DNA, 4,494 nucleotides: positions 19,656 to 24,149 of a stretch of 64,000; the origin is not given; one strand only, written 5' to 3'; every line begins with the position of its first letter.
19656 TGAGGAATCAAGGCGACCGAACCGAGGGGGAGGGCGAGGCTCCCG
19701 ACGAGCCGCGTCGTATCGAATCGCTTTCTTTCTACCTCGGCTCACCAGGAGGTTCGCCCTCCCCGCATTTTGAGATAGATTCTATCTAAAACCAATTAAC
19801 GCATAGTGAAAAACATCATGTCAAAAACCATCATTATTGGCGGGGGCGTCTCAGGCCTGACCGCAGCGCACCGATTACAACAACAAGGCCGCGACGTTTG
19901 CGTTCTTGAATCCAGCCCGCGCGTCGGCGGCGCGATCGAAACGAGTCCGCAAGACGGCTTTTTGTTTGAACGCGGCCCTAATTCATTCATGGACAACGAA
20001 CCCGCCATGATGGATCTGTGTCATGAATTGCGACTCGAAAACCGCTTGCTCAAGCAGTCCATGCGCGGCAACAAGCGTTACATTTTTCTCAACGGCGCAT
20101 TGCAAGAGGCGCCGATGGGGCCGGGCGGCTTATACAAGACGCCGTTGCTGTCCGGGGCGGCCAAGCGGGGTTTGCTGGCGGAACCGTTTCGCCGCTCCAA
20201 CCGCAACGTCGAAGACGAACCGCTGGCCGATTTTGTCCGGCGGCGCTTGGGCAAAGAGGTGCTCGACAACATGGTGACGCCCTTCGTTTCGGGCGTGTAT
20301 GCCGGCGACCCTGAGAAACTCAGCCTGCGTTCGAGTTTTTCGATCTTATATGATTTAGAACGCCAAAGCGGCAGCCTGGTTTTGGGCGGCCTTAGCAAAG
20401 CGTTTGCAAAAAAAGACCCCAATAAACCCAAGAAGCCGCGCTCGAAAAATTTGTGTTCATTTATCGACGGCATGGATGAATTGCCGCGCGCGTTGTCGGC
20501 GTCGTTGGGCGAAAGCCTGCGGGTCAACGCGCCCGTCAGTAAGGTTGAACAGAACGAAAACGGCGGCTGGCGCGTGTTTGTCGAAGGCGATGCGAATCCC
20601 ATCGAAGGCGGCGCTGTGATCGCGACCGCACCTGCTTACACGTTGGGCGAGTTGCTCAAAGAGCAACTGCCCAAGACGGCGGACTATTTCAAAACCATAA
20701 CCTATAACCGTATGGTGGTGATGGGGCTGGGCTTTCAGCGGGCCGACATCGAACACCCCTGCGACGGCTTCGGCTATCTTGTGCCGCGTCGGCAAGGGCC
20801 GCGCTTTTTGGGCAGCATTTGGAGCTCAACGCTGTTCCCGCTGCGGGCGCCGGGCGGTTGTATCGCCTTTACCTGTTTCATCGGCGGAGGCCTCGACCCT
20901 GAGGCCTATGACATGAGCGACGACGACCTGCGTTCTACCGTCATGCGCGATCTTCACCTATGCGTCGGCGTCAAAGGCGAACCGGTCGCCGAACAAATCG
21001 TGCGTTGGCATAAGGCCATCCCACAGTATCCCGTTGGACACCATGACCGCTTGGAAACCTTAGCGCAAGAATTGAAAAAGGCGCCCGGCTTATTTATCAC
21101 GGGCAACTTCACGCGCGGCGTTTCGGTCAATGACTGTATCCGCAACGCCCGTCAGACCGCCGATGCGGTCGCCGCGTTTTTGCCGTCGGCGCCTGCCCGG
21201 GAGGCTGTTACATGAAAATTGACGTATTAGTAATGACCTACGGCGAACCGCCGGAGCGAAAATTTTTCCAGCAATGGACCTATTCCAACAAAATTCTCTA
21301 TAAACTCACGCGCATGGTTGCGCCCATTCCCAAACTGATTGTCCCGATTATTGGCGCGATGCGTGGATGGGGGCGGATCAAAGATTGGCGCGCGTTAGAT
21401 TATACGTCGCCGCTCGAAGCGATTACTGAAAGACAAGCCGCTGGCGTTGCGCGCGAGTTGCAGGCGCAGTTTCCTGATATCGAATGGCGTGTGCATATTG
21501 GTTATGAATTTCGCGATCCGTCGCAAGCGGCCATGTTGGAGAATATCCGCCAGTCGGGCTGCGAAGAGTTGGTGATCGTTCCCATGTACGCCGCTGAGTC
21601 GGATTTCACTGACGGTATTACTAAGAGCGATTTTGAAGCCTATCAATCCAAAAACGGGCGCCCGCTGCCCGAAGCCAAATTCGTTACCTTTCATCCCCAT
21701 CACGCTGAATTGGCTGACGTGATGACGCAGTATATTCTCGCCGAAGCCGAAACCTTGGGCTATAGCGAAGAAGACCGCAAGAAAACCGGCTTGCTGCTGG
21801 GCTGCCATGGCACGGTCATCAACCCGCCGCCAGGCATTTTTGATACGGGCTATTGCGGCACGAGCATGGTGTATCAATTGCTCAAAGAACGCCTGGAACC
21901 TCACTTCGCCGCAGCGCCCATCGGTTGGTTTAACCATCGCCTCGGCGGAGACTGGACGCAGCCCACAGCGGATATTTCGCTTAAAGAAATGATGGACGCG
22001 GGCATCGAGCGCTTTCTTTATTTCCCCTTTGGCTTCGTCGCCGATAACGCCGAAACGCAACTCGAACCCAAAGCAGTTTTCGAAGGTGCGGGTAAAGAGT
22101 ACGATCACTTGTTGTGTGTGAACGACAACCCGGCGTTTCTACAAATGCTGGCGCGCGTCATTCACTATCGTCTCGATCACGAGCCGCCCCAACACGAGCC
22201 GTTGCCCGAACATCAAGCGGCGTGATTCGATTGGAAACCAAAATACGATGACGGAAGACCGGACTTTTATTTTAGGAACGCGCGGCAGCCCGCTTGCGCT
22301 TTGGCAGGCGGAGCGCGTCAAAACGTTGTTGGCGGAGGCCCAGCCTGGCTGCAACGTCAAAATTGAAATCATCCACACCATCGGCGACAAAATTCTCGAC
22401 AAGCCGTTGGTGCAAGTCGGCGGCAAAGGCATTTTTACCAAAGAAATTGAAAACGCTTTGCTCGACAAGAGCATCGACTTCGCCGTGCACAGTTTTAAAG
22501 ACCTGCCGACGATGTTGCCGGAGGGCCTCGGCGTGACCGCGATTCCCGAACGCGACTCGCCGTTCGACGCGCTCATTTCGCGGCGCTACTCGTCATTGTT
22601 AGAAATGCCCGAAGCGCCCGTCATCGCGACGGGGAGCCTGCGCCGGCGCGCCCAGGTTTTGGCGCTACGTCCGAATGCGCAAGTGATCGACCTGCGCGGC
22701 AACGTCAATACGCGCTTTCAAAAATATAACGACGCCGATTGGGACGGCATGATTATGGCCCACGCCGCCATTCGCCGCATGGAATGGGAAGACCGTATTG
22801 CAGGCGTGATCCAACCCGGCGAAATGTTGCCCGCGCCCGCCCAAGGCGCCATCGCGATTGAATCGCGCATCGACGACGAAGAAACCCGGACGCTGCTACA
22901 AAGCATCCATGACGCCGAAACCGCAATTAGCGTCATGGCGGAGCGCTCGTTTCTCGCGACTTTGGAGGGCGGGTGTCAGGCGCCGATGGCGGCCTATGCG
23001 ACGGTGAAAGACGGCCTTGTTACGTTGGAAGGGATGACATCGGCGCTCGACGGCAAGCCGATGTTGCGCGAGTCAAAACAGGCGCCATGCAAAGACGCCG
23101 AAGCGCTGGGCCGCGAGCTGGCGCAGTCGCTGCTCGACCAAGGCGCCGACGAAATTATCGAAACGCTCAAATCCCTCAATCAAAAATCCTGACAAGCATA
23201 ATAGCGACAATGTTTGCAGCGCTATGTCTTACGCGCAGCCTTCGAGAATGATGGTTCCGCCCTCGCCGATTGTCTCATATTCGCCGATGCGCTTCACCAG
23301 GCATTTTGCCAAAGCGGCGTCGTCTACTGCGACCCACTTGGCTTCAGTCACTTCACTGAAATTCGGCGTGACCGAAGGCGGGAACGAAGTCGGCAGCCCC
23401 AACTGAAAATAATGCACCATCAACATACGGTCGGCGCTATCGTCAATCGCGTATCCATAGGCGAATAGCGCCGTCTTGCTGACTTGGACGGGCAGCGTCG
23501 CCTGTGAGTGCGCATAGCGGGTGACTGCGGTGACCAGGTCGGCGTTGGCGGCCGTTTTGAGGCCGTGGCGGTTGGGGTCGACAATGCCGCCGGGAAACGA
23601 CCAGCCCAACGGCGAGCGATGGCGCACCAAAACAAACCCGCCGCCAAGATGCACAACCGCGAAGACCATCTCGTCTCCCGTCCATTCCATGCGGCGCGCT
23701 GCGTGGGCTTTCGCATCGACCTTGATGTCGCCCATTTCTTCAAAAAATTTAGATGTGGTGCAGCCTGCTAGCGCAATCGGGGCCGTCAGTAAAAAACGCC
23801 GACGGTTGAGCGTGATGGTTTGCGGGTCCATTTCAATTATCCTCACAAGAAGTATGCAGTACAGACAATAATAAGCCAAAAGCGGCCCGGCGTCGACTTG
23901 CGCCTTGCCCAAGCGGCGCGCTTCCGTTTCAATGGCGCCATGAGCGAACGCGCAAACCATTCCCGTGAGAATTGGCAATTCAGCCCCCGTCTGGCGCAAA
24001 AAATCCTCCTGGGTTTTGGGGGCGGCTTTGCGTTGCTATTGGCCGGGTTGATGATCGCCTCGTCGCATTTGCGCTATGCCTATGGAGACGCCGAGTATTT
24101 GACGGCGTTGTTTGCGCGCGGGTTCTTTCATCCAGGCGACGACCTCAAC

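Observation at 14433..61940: Dispersed 80-bp hairpin family with compensatory base changes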

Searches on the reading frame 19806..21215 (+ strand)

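Call 63: search_protein_families(library=pfam, proteins=[window:19806-21215:+], max_evalue=0.00001)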
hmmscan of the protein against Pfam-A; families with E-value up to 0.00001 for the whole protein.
window:19806-21215:+ (469 aa): 4 families
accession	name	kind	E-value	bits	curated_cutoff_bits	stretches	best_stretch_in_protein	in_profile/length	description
PF01593.30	Amino_oxidase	-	8.4e-63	213.6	19.8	1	15-455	1-442/443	Flavin containing amine oxidoreductase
PF13450.12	NAD_binding_8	-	1.5e-16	60.8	21.9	1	10-75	1-68/68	NAD(P)-binding Rossmann-like domain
PF01266.30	DAO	-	1.8e-10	41.3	27.9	1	8-43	2-38/353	FAD dependent oxidoreductase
PF00890.30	FAD_binding_2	-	7.2e-08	32.5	20.4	1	9-47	3-41/414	FAD binding domain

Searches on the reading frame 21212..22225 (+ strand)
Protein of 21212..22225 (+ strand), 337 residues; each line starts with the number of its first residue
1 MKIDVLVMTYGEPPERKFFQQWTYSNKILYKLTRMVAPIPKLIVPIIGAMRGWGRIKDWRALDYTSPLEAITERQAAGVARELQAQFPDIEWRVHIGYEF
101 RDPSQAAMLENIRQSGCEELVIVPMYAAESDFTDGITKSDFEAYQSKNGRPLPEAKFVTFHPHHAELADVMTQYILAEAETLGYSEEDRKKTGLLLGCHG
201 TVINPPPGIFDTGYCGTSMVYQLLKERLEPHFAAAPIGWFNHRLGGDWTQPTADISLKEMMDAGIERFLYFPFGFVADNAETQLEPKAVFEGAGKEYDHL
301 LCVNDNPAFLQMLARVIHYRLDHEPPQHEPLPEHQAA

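Call 63: search_protein_families(library=pfam, proteins=[window:21212-22225:+], max_evalue=0.00001)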
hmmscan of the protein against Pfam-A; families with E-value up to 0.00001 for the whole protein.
window:21212-22225:+ (337 aa): 1 family
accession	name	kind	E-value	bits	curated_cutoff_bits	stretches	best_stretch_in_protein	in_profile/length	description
PF00762.24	Ferrochelatase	-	1.2e-35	123.5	27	1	5-318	4-314/317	Ferrochelatase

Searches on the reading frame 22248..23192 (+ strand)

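Call 63: search_protein_families(library=pfam, proteins=[window:22248-23192:+], max_evalue=0.00001)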
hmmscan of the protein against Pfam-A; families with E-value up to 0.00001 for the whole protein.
window:22248-23192:+ (314 aa): 2 families
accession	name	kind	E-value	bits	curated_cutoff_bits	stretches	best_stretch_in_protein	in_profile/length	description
PF01379.25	Porphobil_deam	-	1.7e-76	256.8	22.1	1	8-214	2-206/207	Porphobilinogen deaminase, dipyromethane cofactor binding domain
PF03900.20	Porphobil_deamC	-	4.8e-18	65.7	26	1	227-296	2-73/74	Porphobilinogen deaminase, C-terminal domain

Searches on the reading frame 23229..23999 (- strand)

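Call 63: search_protein_families(library=pfam, proteins=[window:23229-23999:-], max_evalue=0.00001)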
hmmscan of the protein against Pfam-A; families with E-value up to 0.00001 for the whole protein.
window:23229-23999:- (256 aa): 1 family
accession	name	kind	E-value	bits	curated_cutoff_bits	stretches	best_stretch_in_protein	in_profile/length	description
PF00293.34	NUDIX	-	5.9e-06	26.8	21.1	0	114-232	8-121/134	NUDIX domain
